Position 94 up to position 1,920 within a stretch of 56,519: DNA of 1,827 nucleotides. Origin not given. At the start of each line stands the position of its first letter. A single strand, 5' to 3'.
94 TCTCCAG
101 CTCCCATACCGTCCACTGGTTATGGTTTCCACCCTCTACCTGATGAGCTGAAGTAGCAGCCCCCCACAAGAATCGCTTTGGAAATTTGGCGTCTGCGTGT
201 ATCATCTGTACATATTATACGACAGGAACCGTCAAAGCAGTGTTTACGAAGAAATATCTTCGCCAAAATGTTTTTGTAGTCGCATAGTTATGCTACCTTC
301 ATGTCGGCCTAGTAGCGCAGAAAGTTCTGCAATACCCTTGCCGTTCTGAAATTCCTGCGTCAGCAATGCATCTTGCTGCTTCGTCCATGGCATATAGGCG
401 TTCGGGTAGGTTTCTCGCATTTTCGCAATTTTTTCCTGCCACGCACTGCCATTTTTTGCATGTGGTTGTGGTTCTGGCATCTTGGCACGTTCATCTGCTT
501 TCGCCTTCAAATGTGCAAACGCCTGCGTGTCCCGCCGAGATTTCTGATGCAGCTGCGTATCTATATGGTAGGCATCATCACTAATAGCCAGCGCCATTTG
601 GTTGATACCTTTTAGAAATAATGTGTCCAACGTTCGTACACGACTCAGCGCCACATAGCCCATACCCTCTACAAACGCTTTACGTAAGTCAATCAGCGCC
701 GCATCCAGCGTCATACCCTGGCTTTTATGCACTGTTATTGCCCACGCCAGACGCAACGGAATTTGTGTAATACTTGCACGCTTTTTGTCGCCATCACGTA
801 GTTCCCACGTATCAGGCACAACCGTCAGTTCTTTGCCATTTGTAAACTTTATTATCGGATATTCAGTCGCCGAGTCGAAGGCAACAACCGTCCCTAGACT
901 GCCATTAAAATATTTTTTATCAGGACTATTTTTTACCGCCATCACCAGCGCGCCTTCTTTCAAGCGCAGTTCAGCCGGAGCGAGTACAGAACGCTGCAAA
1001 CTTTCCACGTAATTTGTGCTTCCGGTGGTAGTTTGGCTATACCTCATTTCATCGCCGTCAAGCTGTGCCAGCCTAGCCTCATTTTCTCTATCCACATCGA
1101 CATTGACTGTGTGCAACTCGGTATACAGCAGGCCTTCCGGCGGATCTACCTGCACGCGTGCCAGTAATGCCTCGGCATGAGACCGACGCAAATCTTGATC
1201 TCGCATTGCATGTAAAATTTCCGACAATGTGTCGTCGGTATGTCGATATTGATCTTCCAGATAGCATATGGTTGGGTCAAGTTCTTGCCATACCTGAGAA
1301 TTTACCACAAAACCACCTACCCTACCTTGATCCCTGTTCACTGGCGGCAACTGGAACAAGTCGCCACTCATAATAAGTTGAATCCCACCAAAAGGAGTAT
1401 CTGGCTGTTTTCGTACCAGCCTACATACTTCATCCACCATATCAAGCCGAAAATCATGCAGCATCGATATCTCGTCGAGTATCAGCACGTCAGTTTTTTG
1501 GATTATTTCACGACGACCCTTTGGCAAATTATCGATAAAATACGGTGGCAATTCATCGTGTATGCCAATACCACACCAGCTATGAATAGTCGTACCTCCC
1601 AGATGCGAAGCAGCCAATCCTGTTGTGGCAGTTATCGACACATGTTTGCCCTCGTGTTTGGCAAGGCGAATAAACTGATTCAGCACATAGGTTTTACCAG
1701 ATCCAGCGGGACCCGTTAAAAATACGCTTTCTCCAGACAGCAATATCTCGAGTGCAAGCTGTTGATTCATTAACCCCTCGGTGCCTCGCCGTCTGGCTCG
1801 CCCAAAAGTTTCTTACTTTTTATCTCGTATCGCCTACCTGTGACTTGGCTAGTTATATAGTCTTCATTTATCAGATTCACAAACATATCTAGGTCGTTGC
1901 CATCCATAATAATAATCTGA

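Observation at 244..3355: KwaB/DUF4868-like protein coupled to a Pif1/RecD-type helicase behind a two-TM Excalibur membrane protein: candidate helicase-containing Kiwa-like defence cassette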

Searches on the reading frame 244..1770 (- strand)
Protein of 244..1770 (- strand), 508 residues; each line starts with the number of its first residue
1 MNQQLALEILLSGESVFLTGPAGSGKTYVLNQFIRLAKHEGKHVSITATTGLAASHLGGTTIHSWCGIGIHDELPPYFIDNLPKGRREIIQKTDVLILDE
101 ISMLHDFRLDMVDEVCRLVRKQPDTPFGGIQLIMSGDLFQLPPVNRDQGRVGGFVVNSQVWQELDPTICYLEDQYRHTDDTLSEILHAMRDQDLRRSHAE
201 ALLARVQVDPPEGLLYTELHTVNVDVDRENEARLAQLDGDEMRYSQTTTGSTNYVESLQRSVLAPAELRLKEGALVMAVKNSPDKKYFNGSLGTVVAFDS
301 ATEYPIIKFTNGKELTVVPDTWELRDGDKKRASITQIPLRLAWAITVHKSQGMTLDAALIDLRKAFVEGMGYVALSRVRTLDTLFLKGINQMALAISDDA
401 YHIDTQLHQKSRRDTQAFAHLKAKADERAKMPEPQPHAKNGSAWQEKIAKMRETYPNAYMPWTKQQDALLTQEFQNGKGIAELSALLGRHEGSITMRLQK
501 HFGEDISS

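Call 3: search_protein_families(library=pfam, proteins=[window:244-1770:-], max_evalue=0.1)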
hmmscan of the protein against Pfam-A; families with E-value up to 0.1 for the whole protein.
window:244-1770:- (508 aa): 30 families (the best 25 are shown)
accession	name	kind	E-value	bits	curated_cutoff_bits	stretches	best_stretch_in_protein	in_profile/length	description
PF05970.20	PIF1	-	6.3e-34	118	25.9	1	12-183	21-195/223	PIF1-like helicase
PF13604.12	AAA_30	-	2.8e-15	57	27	1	3-197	6-175/191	AAA domain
PF13245.12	AAA_19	-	3.8e-12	47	25.1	1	3-144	1-132/134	AAA domain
PF13401.12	AAA_22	-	2.1e-05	25.3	27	1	15-136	7-122/130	AAA domain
PF00270.35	DEAD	-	2.1e-05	24.7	26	1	2-55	3-60/167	DEAD/DEAH box helicase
PF21530.3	Pif1_2B_dom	-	3.6e-05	23.8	23.9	1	254-298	2-47/47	DNA helicase Pif1, 2B domain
PF13191.12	AAA_16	-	7.2e-05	23.8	32.6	1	12-46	21-63/167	AAA ATPase domain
PF18335.7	SH3_13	-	8.9e-05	22.6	41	1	270-309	26-65/65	ATP-dependent RecD-like DNA helicase SH3 domain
PF03969.22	AFG1_ATPase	-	0.00015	21.3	27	0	12-42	60-90/361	AFG1-like ATPase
PF01443.25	Viral_helicase1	-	0.00058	20.2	21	1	19-105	4-72/228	Viral superfamily 1 RNA helicase core domain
PF13173.12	AAA_14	-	0.00072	20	27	1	15-108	4-78/129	AAA domain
PF25199.1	nSTAND_NTPase5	-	0.0016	18.8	34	1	15-44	43-73/145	Novel STAND NTPase 5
PF01637.24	ATPase_2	-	0.0041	17.4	33.2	1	15-45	22-52/225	ATPase domain predominantly from Archaea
PF03266.21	NTPase_1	-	0.0048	17.2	23.9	0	16-44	2-30/168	NTPase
PF13538.12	UvrD_C_2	-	0.0054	17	27.4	1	341-377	1-44/52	UvrD-like helicase C-terminal domain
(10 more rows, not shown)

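Call 4: search_protein_families(library=padloc, proteins=[window:244-1770:-], max_evalue=0.1)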
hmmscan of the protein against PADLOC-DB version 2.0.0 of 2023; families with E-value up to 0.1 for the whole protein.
window:244-1770:- (508 aa): 17 families
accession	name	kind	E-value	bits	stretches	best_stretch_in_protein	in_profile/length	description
PDLC01734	typeIV_RecD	-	1.5e-16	57.8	2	2-184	343-511/763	RecD_0_IVD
PDLC05064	PDC-S68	-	7.7e-16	55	2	16-144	703-824/1273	-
PDLC05065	PDC-S68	-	4.1e-15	52.6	2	3-144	610-745/1221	-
PDLC01148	RecD_like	-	4.3e-14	49.7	1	16-192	331-488/719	RecD/Tra ATPase fused to N-terminal HHH domain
PDLC04476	PDC-M16A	-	6.6e-12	42.6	2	15-62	24-74/691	-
PDLC05066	PDC-S68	-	4.8e-11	39.4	2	9-146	589-723/1202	-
PDLC04475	PDC-M16A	-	3.3e-10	37.1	1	8-61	25-79/721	-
PDLC05035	PDC-S53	-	8.7e-06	22.1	1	323-357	800-833/900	-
PDLC04472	PDC-M16A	-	0.00014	18.3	1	15-57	241-284/930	-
PDLC04474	PDC-M16A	-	0.0016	14.9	0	10-68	231-290/917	-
PDLC04140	mad8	-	0.0027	15.3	1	13-58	27-75/314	mads_8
PDLC02372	Nhi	-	0.01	12.5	1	13-110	198-281/470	-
PDLC00135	GajB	-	0.015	12.2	1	6-46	13-53/603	UrvD helicase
PDLC02350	AbiO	-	0.021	11.6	1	7-106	188-271/468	AbiO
PDLC00268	PtuA1|PtuA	-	0.028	11.8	1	6-34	18-46/411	AAA ATPase domain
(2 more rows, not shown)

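Call 33: search_solved_structures(query=window:244-1770:-, max_evalue=0.001)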
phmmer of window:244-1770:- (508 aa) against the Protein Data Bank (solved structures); distinct sequences matched with E-value up to 0.001: 21.
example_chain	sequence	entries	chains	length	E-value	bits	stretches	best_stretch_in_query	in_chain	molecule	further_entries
8xak_A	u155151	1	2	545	8.3e-63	216.1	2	3-316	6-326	ATP-dependent DNA helicase PIF1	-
5o6b_A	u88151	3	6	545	8.3e-63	216.1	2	3-316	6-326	ATP-dependent DNA helicase PIF1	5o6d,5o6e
6hpt_A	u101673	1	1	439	2.9e-60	207.7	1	3-407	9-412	ATP-dependent DNA helicase PIF1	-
5fhh_A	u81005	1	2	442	2.9e-60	207.7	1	3-407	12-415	ATP-dependent DNA helicase PIF1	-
9fb8_A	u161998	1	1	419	3.3e-60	207.5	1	3-403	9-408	ATP-dependent DNA helicase PIF1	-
6hph_A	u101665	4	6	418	3.4e-60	207.5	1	3-403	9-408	ATP-dependent DNA helicase PIF1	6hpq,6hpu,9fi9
7otj_A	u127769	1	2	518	7.5e-58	199.8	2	3-303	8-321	ATP-dependent DNA helicase PIF1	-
8bns_A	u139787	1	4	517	1e-53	186.1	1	12-388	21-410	AAA ATPase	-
5ftb_A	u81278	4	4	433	1.7e-50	175.5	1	14-386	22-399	TPR DOMAIN PROTEIN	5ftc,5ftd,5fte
5fhd_A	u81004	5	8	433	2.4e-50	175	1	14-386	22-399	Uncharacterized protein | ATP-dependent DNA helicase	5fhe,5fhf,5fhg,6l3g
5ftf_A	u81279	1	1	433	4.4e-50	174.2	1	14-386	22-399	TPR DOMAIN PROTEIN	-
8bnv_A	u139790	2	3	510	3.5e-49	171.2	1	12-402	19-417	AAA family ATPase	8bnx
7oar_A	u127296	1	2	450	7.1e-41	143.8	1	17-386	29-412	Pif1 helicase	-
6s3p_A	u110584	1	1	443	1e-40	143.2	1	17-386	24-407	PIF1 helicase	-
6s3e_A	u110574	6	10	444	1.1e-40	143.2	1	17-386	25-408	PIF1 helicase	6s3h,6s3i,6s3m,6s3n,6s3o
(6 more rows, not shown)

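Call 55: search_protein_families(library=phrogs, proteins=[window:244-1770:-], max_evalue=0.01)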
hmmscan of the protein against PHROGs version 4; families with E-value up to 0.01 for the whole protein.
window:244-1770:- (508 aa): 9 families
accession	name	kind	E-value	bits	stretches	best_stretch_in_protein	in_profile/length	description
phrog_325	-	DNA, RNA and nucleotide metabolism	2.3e-60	205.9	1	3-387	475-869/986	Dda-like helicase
phrog_4412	-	DNA, RNA and nucleotide metabolism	3e-22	79.8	2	2-146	334-465/743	exonuclease V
phrog_30356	-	DNA, RNA and nucleotide metabolism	5.4e-18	65.4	1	5-293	10-298/823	helicase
phrog_25471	-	unknown function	1.3e-11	45.8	1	6-113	14-141/162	-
phrog_323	-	transcription regulation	0.00018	22.2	1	442-502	126-189/319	transcriptional regulator, D5-like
phrog_2107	-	other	0.00056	20.6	1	16-49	6-39/201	thymidylate kinase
phrog_170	-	other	0.0009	19.7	1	1-30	78-107/323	PhoH-like phosphate starvation-inducible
phrog_249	-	moron, auxiliary metabolic gene and host takeover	0.0059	17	1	12-50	126-164/380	porphyrin biosynthesis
phrog_25411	-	unknown function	0.0071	16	0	16-53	233-270/627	-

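Call 56: search_protein_families(library=ncbifam, proteins=[window:244-1770:-], max_evalue=0.01)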
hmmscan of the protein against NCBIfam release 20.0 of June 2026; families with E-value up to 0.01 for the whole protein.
window:244-1770:- (508 aa): 9 families
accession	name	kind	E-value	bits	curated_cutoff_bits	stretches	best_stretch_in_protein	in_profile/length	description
TIGR01448.2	helicase_RecD2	equivalog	4.2e-23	81.4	500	1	2-362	320-660/713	SF1B family DNA helicase RecD2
TIGR01447.1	recD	equivalog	1.4e-13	50.3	310.15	2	3-157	153-315/597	exodeoxyribonuclease V subunit alpha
TIGR02768.1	TraA_Ti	equivalog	1.9e-10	39.7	590.45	1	266-386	611-715/751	Ti-type conjugative transfer relaxase TraA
NF010464.0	PRK13889.1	subfamily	5.5e-07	27.9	1015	1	340-380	655-695/992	conjugal transfer relaxase TraA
NF008127.0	PRK10875.1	equivalog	6.3e-06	25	671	1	270-385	485-590/619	exodeoxyribonuclease V subunit alpha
NF038214.1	IS21_help_AAA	equivalog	0.0039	16.9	200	0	10-53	87-130/232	IS21-like element helper ATPase IstB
TIGR00376.1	TIGR00376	hypoth_equivalog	0.0039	15.7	348.9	0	3-54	163-215/639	IGHMBP2 family helicase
NF010248.0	PRK13695.1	equivalog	0.0042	16.8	156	0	16-44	6-34/180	NTPase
TIGR03258.1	PhnT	equivalog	0.0068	15.5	499.15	0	4-49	26-70/359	2-aminoethylphosphonate ABC transport system ATP-binding subunit PhnT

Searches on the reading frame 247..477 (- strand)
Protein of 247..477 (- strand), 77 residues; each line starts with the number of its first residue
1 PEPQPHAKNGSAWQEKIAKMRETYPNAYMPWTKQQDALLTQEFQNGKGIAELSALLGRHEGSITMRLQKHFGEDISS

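Call 57: search_protein_families(library=pfam, proteins=[window:247-477:-], max_evalue=1)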
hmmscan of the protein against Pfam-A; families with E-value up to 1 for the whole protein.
seq(77 aa): 0 families
